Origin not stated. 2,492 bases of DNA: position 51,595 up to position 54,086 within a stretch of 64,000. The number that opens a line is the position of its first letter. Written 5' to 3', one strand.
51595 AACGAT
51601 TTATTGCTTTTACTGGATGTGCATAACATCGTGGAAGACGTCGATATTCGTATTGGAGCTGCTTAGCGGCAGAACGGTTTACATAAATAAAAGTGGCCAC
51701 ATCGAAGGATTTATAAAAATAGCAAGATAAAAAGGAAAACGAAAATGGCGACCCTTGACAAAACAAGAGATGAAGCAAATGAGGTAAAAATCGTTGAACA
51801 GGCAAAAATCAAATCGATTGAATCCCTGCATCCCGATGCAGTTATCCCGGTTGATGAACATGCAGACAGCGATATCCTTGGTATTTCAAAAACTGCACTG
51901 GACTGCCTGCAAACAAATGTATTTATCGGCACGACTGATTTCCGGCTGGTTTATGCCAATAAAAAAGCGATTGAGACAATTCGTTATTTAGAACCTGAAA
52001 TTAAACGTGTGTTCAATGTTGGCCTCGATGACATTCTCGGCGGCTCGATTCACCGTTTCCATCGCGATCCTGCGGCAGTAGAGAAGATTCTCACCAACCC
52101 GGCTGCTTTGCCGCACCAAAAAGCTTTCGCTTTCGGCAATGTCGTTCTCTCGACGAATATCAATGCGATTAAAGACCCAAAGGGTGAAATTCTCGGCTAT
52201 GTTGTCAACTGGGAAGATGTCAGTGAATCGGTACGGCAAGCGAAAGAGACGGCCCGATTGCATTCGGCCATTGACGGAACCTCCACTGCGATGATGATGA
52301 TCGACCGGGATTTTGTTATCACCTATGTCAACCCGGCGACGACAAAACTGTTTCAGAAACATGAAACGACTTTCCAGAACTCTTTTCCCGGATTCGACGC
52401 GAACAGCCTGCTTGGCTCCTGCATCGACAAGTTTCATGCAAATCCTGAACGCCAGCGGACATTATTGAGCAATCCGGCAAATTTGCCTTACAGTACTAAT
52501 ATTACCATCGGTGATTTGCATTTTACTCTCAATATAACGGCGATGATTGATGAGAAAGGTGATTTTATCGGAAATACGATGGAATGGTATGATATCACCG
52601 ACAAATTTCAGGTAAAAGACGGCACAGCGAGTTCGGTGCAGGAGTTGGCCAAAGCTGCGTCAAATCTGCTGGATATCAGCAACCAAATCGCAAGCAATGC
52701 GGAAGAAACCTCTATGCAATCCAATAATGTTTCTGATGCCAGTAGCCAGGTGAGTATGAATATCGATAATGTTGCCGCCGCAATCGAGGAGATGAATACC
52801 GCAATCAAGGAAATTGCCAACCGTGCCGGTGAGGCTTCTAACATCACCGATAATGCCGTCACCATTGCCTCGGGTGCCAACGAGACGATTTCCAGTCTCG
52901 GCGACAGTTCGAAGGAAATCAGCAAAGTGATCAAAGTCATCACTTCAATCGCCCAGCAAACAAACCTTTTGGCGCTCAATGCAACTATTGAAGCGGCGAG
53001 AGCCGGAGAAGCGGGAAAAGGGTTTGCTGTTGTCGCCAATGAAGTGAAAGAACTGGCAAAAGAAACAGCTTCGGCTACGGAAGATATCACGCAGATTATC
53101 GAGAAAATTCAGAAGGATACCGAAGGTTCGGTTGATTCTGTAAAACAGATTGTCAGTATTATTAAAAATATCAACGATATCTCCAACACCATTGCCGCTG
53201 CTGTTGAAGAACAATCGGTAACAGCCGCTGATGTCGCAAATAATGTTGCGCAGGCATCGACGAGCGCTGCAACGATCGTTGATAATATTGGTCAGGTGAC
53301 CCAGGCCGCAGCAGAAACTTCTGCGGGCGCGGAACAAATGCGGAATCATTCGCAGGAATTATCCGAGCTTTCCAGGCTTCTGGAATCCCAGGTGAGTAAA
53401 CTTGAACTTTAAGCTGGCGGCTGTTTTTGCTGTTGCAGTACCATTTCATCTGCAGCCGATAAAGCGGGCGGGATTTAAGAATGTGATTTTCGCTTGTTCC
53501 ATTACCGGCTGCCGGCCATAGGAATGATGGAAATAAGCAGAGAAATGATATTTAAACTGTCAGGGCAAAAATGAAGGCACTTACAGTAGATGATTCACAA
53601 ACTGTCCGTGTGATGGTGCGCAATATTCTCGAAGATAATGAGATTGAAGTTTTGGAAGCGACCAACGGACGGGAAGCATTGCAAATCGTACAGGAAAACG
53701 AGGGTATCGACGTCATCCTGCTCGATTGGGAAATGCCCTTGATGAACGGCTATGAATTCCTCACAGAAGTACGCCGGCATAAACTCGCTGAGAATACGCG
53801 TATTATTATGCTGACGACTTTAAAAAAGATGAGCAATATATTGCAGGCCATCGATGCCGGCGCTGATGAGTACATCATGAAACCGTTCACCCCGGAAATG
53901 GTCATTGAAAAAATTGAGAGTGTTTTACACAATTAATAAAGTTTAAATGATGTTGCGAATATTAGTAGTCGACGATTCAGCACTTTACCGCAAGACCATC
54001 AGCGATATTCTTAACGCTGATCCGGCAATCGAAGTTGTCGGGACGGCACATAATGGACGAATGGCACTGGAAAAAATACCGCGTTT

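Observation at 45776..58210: Che-type chemosensory operon hard-wired to partner-switching parts (STAS plus two RsbW-like kinases)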

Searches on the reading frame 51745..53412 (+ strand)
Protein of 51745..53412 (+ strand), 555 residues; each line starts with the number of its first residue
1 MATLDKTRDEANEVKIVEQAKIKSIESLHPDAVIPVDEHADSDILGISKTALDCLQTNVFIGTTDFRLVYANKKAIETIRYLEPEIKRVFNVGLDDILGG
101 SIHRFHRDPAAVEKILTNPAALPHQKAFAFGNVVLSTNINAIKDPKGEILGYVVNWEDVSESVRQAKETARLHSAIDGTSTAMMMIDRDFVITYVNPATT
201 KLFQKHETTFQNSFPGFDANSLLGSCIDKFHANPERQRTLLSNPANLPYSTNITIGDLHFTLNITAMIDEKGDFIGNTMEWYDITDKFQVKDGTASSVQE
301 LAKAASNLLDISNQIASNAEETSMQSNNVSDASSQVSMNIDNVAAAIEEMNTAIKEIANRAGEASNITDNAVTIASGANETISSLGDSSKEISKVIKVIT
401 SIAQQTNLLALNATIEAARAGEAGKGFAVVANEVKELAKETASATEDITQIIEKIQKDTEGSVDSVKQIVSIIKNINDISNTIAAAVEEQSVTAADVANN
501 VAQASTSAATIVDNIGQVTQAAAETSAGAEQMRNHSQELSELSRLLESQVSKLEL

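Call 3: search_protein_families(library=pfam, proteins=[window:51745-53412:+], max_evalue=0.01)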
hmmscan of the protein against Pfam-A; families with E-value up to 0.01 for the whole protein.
window:51745-53412:+ (555 aa): 6 families
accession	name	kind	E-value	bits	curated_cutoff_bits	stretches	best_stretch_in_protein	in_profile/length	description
PF00015.26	MCPsignal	-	8.5e-36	123.8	34.6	1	361-525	4-168/172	Methyl-accepting chemotaxis protein (MCP) signalling domain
PF13188.13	PAS_8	-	5.9e-09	36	21.8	1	170-221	1-54/65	PAS domain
PF08448.16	PAS_4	-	1.4e-06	28.9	23.1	0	56-163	5-109/110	PAS fold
PF13426.13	PAS_9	-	1e-05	26.2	27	0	59-161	4-103/103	PAS domain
PF00989.32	PAS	-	0.00025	21.5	22.6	0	171-204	2-35/113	PAS fold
PF04108.17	ATG17_like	-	0.00097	19.1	43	1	327-500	112-280/355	Autophagy protein ATG17-like domain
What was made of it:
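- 51745..53412 (+): Soluble Aer2-like receptor: PAS1 (His106/Trp156)-PAS2 (His231/Trp281)-MCP signalling domain, with no HAMP and no TM. Pfam MCPsignal E 8.5e-36 (call 3).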

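Call 6: search_protein_families(library=ncbifam, proteins=[window:51745-53412:+], max_evalue=0.001)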
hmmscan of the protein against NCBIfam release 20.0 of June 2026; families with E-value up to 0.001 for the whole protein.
window:51745-53412:+ (555 aa): 9 families
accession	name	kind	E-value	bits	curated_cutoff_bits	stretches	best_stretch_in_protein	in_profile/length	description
NF041847.1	transduc_aer2_vibrio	equivalog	2.2e-98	330.5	1200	2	49-289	41-286/804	aerotaxis transducer Aer2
NF058645.1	MCPCtpMPsAe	equivalog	1.9e-29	102.9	900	1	301-468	276-464/558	methyl-accepting chemotaxis protein CtpM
NF047851.1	MCPCitTducer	equivalog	8.6e-28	97.7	900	1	296-534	257-506/553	methyl-accepting chemotaxis citrate transducer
NF011622.0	PRK15048.1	equivalog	5.2e-25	88.6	900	1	301-540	261-511/553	methyl-accepting chemotaxis protein II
NF011615.0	PRK15041.1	equivalog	8.4e-25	87.4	947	1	299-534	261-507/554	methyl-accepting chemotaxis protein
NF007309.0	PRK09793.1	equivalog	1.3e-24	87.1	903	1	299-536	257-505/533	methyl-accepting chemotaxis protein IV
NF050802.1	AspChtxCcaA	equivalog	1.9e-17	62.9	1300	1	310-515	511-695/700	aspartate chemotaxis receptor CcaA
TIGR00229.1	sensory_box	domain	2.4e-05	24.5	22.9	0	168-203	3-38/126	PAS domain S-box protein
TIGR02168.1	SMC_prok_B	equivalog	0.00054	17.8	567.35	1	296-550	693-944/1181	chromosome segregation protein SMC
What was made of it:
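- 51745..53412 (+): NCBIfam Vibrio Aer2 model E 2e-98 over residues 49-289 (call 6).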

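Call 26: search_solved_structures(query=window:51745-53409:+, max_evalue=0.001, show_alignments=5)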
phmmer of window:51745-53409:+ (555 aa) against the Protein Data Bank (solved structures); distinct sequences matched with E-value up to 0.001: 16.
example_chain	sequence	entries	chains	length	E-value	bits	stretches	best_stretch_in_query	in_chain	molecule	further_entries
6ceq_A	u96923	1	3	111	2.4e-25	93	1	175-285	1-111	Methyl-accepting chemotaxis protein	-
2ch7_A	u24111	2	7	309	2.3e-23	86.5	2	377-455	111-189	METHYL-ACCEPTING CHEMOTAXIS PROTEIN | Methyl-accepting chemotaxis protein 2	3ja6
3ja6_H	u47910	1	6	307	2.4e-23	86.4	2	300-457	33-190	Methyl-accepting chemotaxis protein 2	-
2ch7_B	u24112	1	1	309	2.4e-23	86.4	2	378-455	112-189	METHYL-ACCEPTING CHEMOTAXIS PROTEIN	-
6s1k_E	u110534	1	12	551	4.1e-23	85.6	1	298-533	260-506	Methyl-accepting chemotaxis protein I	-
8c5v_I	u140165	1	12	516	7.1e-23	84.8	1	298-531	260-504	Methyl-accepting chemotaxis protein I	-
3zx6_A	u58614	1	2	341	7.6e-23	84.7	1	301-539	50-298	HAMP, METHYL-ACCEPTING CHEMOTAXIS PROTEIN I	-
1qu7_A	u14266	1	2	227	2.1e-20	76.7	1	335-533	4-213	METHYL-ACCEPTING CHEMOTAXIS PROTEIN I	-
3vol_A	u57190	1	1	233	4.7e-19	72.2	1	164-302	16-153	Aerotaxis transducer Aer2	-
6s18_A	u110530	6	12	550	6.3e-19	71.8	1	300-542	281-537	Aromatic acid chemoreceptor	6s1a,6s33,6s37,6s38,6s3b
31cj_A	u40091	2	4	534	5.1e-18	68.8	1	309-529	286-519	Aerotaxis receptor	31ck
3g67_A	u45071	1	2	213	1.1e-17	67.8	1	340-520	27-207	Methyl-accepting chemotaxis protein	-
3g6b_A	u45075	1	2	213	1.9e-17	66.9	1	340-509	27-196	Methyl-accepting chemotaxis protein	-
4jpb_B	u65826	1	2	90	2.6e-17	66.5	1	387-463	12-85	Methyl-accepting chemotaxis protein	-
3ur1_C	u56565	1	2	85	5.8e-17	65.3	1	387-462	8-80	Methyl-accepting chemotaxis protein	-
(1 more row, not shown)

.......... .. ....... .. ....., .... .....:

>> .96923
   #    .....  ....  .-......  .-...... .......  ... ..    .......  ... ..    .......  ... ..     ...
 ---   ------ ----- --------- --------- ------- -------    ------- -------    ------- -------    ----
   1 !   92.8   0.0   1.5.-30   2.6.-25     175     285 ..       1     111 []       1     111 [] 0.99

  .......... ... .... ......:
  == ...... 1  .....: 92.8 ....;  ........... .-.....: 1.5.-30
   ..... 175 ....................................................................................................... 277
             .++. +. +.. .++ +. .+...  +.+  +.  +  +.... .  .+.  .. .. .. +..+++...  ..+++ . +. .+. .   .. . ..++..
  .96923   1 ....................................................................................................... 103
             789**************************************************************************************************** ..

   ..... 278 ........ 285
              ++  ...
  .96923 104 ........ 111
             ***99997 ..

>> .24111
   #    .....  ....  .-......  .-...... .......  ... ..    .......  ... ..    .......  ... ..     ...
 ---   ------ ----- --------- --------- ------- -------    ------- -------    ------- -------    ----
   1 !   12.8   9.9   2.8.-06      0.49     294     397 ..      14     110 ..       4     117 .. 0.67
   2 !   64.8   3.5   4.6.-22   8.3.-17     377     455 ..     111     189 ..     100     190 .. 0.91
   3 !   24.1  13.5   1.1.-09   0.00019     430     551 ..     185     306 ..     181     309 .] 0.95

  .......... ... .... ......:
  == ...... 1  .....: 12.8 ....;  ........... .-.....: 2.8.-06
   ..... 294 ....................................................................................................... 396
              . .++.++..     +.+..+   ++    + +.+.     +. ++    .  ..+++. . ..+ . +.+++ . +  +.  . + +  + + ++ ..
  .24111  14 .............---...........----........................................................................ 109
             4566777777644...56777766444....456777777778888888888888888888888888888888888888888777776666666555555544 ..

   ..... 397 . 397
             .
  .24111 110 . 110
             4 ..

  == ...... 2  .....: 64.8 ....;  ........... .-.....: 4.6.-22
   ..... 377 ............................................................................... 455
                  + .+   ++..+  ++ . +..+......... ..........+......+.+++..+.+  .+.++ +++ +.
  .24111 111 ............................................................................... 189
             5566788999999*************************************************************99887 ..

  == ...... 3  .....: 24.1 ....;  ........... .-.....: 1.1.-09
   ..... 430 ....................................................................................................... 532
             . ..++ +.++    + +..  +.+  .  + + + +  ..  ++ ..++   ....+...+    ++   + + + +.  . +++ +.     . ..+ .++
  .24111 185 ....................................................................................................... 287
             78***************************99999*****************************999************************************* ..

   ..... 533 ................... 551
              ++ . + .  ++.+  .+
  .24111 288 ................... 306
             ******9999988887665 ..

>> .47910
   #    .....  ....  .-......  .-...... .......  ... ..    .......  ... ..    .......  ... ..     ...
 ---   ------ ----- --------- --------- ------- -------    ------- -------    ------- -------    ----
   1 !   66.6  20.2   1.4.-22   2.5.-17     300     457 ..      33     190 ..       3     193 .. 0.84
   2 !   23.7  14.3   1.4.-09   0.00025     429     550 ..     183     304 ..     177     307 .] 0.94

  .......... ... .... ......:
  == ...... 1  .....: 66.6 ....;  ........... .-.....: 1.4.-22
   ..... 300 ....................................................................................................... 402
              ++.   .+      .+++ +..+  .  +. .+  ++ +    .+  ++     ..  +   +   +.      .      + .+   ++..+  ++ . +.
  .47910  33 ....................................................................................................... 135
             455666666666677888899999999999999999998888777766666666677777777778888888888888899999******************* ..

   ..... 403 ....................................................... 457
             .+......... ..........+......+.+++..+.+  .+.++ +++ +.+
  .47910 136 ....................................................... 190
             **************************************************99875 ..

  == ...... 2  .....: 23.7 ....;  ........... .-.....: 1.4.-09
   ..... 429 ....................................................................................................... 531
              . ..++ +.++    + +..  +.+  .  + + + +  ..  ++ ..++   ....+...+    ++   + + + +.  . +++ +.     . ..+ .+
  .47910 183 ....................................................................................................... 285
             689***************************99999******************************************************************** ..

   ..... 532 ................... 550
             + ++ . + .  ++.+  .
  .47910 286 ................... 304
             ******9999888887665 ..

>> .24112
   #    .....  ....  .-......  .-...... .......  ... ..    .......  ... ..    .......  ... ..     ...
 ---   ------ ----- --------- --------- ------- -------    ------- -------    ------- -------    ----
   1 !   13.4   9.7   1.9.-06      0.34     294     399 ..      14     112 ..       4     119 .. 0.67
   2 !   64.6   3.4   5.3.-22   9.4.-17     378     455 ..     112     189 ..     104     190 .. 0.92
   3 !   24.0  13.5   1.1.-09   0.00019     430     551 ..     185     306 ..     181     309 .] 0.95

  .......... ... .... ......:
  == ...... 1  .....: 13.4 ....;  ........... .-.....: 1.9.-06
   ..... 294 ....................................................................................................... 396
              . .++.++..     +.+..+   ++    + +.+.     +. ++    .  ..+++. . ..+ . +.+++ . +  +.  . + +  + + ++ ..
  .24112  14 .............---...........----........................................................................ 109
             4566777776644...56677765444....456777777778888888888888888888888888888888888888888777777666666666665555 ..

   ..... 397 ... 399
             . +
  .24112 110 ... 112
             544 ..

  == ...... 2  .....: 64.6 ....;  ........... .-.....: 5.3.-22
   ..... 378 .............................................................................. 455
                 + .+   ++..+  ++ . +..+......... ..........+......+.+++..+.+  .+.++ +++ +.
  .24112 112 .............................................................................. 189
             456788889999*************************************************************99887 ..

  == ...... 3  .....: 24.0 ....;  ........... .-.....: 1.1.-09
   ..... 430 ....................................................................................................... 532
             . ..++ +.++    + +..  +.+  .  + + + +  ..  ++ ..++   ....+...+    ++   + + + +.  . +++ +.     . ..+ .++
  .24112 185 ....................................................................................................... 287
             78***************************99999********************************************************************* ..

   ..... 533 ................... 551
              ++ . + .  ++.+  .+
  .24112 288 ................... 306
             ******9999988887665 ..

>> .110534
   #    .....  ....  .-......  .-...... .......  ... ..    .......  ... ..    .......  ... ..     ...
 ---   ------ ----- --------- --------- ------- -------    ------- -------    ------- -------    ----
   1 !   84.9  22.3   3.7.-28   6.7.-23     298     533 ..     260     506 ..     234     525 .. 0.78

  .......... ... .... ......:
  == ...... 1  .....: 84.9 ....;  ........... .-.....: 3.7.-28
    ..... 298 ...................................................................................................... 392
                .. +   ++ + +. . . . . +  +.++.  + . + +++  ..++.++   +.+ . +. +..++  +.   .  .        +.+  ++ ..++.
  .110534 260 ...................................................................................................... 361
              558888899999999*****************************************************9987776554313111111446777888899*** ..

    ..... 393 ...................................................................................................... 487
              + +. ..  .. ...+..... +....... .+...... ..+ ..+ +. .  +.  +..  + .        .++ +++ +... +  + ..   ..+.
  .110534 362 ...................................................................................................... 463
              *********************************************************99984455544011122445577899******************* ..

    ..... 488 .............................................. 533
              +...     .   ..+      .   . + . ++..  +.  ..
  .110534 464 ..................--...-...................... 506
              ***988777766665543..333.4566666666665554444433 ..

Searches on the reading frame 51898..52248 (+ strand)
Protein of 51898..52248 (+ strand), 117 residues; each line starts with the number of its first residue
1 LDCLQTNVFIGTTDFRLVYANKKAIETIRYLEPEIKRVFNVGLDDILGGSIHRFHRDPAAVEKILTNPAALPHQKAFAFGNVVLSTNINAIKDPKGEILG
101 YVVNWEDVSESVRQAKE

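Call 66: search_solved_structures(query=window:51898-52248:+, max_evalue=0.01, show_alignments=4)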
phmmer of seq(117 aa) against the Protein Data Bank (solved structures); distinct sequences matched with E-value up to 0.01: 3.
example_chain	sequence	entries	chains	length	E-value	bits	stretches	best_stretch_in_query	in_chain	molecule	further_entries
6ceq_A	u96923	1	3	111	1.5e-09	41.5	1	4-108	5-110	Methyl-accepting chemotaxis protein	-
3vol_A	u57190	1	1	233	1.7e-07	34.9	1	1-114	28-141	Aerotaxis transducer Aer2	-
4hi4_A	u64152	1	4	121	9.3e-07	32.5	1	1-110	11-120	Aerotaxis transducer Aer2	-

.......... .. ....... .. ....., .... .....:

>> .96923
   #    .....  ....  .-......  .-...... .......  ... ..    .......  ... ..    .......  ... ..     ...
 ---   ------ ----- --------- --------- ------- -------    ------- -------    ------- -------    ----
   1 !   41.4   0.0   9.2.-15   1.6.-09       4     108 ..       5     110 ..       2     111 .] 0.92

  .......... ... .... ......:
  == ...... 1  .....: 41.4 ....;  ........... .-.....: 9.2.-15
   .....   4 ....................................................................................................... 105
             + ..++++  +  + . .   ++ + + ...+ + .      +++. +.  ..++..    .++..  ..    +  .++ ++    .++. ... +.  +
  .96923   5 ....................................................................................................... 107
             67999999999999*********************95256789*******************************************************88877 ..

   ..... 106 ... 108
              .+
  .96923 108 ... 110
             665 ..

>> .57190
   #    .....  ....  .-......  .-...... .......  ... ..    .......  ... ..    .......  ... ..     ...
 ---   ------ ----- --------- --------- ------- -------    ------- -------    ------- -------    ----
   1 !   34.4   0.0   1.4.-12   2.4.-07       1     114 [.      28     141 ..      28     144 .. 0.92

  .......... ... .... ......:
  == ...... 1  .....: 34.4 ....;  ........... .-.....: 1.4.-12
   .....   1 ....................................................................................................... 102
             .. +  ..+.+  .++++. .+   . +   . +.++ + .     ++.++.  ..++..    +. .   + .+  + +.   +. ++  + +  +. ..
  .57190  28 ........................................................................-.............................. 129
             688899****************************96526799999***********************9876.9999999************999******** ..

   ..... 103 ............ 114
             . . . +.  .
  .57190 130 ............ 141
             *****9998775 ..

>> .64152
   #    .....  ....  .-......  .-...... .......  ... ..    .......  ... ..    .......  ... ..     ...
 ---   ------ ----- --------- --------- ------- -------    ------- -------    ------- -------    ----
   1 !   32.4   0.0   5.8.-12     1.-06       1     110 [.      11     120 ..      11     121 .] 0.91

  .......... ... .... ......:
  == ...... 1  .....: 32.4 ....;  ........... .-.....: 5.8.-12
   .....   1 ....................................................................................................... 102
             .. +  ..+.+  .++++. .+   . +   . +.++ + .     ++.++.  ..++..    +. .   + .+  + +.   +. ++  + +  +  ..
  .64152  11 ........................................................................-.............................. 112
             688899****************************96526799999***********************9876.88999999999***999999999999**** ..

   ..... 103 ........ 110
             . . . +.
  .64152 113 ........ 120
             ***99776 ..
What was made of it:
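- The receptor is Aer2-like and keeps the heme residues (calls 6, 26, 66).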

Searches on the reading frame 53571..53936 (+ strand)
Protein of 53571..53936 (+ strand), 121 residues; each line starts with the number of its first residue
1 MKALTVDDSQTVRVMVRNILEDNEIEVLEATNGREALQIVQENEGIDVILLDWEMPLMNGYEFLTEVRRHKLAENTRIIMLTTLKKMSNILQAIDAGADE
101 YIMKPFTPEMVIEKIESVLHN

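Call 3: search_protein_families(library=pfam, proteins=[window:53571-53936:+], max_evalue=0.01)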
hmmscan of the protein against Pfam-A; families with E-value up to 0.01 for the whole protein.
window:53571-53936:+ (121 aa): 2 families
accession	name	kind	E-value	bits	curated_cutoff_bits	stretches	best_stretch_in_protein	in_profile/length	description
PF00072.30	Response_reg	-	1e-29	103.4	30.2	1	4-115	2-110/111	Response regulator receiver domain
PF03709.21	OKR_DC_1_N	-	9.1e-05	23.1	29.3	1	20-71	13-61/111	Orn/Lys/Arg decarboxylase, N-terminal domain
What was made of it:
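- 53571..53936 (+): CheY2, canonical single-domain receiver. Pfam REC E 1e-29 (call 3).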

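Call 6: search_protein_families(library=ncbifam, proteins=[window:53571-53936:+], max_evalue=0.001)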
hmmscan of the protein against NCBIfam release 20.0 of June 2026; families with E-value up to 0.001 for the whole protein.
window:53571-53936:+ (121 aa): 96 families (the best 25 are shown)
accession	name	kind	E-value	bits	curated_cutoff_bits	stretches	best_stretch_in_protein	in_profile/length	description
TIGR02154.1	PhoB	equivalog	3.7e-24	85.3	296.2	1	3-119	5-120/226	phosphate regulon transcriptional regulator PhoB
NF041367.1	CheY_Halo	equivalog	1.1e-22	80.6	200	1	4-118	2-113/114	chemotaxis protein CheY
NF045944.1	ResRegRpaBCyano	equivalog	1.3e-21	77.1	330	1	4-120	1-113/229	response regulator transcription factor RpaB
NF007901.0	PRK10610.1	equivalog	1.8e-21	76.6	189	1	1-119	6-124/129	chemotaxis response regulator CheY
NF012227.0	AdeR_RR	equivalog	1.9e-21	76.6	340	1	4-120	15-127/239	efflux system response regulator transcription factor AdeR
NF001965.0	PRK00742.1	subfamily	4.8e-21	75.4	293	1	1-108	4-111/357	chemotaxis-specific protein-glutamate methyltransferase CheB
NF007135.0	PRK09581.1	equivalog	1.5e-20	73.5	474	1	3-118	5-119/457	PleD family two-component system response regulator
NF053512.1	nitric_RR_NosR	exception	6e-20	71.7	400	1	4-119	2-115/422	response regulator c-di-GMP phosphodiesterase, NosR family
NF040689.1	MtrAB_MtrA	equivalog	7.9e-20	71.1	300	1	4-119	2-113/219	MtrAB system response regulator MtrA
NF053854.1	RespRegPhoBBctds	equivalog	5.7e-19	68.4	270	1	4-120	2-116/225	two-component system response regulator PhoB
NF007708.0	PRK10403.1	equivalog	1.7e-18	66.9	343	1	2-116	8-121/215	nitrate/nitrite response regulator protein NarP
NF008469.0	PRK11361.1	equivalog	2e-18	66.4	714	1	3-107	7-108/461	acetoacetate metabolism transcriptional regulator AtoC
NF007935.0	PRK10651.1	equivalog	2.5e-18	66.1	250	1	4-117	10-122/216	two-component system response regulator NarL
NF045991.1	RespRegCtrARhodob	equivalog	3.3e-18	66.3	350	1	1-119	1-116/224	response regulator transcription factor CtrA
NF007546.0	PRK10161.1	equivalog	4.7e-18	65.6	471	1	3-119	5-120/229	phosphate response regulator transcription factor PhoB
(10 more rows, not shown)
